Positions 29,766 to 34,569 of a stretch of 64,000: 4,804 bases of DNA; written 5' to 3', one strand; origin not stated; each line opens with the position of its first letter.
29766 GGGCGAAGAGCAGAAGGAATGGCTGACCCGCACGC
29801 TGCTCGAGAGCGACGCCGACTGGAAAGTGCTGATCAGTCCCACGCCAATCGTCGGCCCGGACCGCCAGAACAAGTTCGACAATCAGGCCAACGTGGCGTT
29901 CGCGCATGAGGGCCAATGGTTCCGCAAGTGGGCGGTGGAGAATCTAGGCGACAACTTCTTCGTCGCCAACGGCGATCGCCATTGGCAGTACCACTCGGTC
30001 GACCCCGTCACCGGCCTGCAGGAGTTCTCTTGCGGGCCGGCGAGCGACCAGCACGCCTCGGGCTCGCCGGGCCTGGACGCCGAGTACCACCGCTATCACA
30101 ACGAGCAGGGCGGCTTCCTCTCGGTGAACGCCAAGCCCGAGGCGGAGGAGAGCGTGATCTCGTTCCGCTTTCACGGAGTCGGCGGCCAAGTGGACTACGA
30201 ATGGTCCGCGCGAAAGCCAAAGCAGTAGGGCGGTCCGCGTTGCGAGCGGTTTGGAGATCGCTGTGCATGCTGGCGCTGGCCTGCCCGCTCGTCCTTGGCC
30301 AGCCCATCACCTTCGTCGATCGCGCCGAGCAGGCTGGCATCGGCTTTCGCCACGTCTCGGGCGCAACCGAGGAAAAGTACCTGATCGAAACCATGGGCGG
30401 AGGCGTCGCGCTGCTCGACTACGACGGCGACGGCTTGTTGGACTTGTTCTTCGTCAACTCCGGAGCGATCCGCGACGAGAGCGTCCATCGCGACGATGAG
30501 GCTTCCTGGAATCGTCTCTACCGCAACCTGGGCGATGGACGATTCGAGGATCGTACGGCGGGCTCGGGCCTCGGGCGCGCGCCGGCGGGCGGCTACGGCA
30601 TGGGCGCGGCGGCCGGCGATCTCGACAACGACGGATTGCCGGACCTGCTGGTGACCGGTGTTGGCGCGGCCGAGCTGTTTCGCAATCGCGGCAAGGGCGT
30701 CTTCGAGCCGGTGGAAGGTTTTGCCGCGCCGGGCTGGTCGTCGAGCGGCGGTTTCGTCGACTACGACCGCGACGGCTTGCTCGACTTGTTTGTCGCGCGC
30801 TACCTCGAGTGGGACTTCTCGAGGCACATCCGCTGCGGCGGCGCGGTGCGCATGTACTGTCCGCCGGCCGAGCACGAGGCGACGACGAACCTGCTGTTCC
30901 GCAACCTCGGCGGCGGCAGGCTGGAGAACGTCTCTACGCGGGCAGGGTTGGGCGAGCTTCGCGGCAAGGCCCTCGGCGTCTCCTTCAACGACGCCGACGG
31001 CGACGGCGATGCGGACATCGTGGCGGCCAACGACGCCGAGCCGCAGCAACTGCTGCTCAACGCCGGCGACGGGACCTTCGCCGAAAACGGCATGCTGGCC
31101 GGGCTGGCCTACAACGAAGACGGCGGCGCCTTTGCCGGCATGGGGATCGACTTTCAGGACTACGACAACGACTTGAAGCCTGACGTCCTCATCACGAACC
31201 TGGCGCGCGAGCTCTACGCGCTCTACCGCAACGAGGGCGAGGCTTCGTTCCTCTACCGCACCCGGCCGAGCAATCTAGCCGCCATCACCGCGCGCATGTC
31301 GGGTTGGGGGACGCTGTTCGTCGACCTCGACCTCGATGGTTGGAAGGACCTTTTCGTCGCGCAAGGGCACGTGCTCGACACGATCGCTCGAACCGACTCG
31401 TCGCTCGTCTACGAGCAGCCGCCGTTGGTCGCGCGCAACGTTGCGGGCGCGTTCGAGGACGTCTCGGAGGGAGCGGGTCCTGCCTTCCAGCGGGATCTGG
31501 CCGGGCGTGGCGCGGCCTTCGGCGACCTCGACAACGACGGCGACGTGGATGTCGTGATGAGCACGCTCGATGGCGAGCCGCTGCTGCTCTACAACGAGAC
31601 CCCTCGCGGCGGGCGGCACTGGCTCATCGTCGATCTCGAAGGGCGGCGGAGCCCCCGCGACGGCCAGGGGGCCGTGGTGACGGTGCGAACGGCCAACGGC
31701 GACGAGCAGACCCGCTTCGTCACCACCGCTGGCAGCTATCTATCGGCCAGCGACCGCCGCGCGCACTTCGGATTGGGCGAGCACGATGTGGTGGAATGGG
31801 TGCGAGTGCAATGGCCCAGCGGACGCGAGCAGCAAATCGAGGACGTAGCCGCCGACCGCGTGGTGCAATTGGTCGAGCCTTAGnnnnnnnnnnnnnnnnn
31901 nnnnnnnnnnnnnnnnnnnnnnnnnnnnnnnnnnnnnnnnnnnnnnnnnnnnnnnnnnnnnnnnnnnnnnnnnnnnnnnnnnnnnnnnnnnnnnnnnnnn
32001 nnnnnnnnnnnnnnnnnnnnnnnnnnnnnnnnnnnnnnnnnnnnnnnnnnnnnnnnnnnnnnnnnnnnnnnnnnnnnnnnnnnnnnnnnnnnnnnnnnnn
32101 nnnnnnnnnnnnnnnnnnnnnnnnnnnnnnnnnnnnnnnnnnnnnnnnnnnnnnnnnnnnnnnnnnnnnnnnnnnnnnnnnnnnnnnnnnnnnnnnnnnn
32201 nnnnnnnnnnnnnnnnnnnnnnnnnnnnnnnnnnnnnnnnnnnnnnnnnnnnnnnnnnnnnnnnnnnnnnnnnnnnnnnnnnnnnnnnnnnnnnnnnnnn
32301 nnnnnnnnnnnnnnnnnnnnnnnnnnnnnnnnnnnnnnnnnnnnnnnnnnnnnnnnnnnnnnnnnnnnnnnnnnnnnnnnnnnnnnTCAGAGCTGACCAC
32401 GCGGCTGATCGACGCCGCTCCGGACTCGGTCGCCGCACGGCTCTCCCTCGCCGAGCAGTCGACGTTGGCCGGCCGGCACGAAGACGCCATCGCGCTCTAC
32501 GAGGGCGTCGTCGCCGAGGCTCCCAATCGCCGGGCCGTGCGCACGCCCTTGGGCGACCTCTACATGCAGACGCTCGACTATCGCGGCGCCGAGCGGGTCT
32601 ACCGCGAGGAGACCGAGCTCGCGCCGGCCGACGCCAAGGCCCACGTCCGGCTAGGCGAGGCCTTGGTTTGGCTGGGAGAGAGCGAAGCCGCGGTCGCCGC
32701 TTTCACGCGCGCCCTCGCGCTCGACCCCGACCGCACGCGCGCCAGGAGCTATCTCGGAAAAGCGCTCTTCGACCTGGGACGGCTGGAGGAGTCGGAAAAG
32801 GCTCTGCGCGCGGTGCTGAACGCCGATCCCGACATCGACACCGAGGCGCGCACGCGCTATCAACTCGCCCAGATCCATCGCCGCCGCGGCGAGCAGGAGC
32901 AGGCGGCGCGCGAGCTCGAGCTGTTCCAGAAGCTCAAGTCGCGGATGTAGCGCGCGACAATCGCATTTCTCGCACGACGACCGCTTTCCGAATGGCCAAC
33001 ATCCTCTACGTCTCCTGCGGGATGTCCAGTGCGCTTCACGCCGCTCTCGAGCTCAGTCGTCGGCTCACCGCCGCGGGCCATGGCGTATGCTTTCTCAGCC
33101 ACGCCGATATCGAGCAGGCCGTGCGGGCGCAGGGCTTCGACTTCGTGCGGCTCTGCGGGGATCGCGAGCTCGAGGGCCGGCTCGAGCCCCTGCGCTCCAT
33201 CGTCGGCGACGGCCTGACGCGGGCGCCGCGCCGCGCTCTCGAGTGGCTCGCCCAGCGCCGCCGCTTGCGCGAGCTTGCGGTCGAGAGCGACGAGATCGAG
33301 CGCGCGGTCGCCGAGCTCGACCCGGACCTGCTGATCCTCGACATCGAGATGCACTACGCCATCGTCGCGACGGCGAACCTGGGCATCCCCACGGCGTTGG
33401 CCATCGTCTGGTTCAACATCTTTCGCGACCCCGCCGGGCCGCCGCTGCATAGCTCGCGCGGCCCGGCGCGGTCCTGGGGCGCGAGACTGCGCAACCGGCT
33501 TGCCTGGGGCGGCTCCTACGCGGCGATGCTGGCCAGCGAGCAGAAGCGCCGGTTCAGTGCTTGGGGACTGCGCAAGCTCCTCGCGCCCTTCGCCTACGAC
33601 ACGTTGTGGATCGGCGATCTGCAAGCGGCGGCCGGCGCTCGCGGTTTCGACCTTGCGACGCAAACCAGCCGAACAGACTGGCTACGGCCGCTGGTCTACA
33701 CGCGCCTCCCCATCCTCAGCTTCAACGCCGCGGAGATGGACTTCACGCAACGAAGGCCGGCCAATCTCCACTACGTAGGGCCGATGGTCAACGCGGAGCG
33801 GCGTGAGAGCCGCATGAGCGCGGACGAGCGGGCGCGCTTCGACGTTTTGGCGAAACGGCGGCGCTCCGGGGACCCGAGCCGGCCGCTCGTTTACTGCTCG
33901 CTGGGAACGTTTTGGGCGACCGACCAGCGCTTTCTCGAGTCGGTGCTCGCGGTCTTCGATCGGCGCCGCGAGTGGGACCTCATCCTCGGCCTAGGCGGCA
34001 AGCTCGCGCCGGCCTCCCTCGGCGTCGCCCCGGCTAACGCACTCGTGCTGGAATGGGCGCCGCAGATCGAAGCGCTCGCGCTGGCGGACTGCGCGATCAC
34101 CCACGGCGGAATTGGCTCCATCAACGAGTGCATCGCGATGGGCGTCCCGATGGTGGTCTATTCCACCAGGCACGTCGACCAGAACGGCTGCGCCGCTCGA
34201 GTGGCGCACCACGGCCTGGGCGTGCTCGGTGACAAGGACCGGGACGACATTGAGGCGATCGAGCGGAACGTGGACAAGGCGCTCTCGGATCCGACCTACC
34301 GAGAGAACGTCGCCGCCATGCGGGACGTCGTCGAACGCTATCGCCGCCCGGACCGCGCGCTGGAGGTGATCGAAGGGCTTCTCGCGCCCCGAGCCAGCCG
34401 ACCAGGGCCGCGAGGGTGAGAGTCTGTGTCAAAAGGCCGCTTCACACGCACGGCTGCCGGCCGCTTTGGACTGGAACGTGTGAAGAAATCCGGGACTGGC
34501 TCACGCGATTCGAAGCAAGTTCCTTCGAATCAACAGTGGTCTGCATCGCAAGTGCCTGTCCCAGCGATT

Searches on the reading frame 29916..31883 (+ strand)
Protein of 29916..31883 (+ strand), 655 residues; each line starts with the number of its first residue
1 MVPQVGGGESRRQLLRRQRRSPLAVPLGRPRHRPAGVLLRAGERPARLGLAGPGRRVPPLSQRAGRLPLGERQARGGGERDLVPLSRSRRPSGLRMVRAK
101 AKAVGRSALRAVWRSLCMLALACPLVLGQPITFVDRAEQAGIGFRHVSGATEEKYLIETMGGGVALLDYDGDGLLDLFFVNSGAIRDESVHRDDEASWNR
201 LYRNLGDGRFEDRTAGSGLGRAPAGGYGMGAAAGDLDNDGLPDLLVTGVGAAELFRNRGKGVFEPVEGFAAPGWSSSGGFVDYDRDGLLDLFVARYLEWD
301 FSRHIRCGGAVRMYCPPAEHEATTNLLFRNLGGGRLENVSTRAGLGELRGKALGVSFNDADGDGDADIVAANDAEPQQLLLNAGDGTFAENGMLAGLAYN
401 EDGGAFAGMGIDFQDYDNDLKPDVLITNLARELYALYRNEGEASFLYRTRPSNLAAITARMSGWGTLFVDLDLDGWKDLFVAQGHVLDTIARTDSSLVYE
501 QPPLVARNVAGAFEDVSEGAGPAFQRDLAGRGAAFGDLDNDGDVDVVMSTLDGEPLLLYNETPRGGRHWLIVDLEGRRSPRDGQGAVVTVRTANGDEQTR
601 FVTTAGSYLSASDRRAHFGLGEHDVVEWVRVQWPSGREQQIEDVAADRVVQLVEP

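Call 9: search_protein_families(library=pfam, proteins=[window:29916-31883:+], max_evalue=0.001)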
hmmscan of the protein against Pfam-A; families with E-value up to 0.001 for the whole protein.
window:29916-31883:+ (655 aa): 3 families
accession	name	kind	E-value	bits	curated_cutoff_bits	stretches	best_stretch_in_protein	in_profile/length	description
PF13517.12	FG-GAP_3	-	1.7e-41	141.1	26.9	6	168-246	1-61/61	FG-GAP-like repeat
PF07593.17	UnbV_ASPIC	-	6.9e-20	71.2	23.4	1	585-650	3-67/68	ASPIC and UnbV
PF01839.29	FG-GAP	-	2.3e-09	37.4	22.1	0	228-247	2-21/37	FG-GAP repeat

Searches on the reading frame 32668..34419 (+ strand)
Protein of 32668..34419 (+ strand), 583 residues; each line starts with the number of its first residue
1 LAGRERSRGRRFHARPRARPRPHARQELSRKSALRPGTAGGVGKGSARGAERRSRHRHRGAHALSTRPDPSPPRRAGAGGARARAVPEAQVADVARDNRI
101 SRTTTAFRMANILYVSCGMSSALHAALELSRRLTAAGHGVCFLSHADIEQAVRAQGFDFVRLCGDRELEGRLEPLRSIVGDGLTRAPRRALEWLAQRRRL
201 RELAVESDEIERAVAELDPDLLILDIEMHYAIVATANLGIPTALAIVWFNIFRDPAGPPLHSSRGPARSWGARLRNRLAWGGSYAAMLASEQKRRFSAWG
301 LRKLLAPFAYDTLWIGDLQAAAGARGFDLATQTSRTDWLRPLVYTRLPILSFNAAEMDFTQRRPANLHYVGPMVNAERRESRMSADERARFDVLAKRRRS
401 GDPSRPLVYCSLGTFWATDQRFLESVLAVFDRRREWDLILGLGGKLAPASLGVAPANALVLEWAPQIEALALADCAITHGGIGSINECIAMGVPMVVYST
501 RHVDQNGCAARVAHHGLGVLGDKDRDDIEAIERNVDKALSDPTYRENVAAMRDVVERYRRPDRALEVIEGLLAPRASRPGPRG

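Call 9: search_protein_families(library=pfam, proteins=[window:32668-34419:+], max_evalue=0.001)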
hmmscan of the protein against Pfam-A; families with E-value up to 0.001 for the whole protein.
window:32668-34419:+ (583 aa): 3 families
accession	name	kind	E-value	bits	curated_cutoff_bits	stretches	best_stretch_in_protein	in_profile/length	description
PF06722.18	EryCIII-like_C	-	4.2e-12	46.7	31.7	1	451-554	26-128/145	Erythromycin biosynthesis protein CIII-like, C-terminal domain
PF00201.24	UDPGT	-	3.6e-10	39.7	19.5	1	456-551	322-418/499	UDP-glucoronosyl and UDP-glucosyl transferase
PF04101.22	Glyco_tran_28_C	-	1e-06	29.3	22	1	468-550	67-152/166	Glycosyltransferase family 28 C-terminal domain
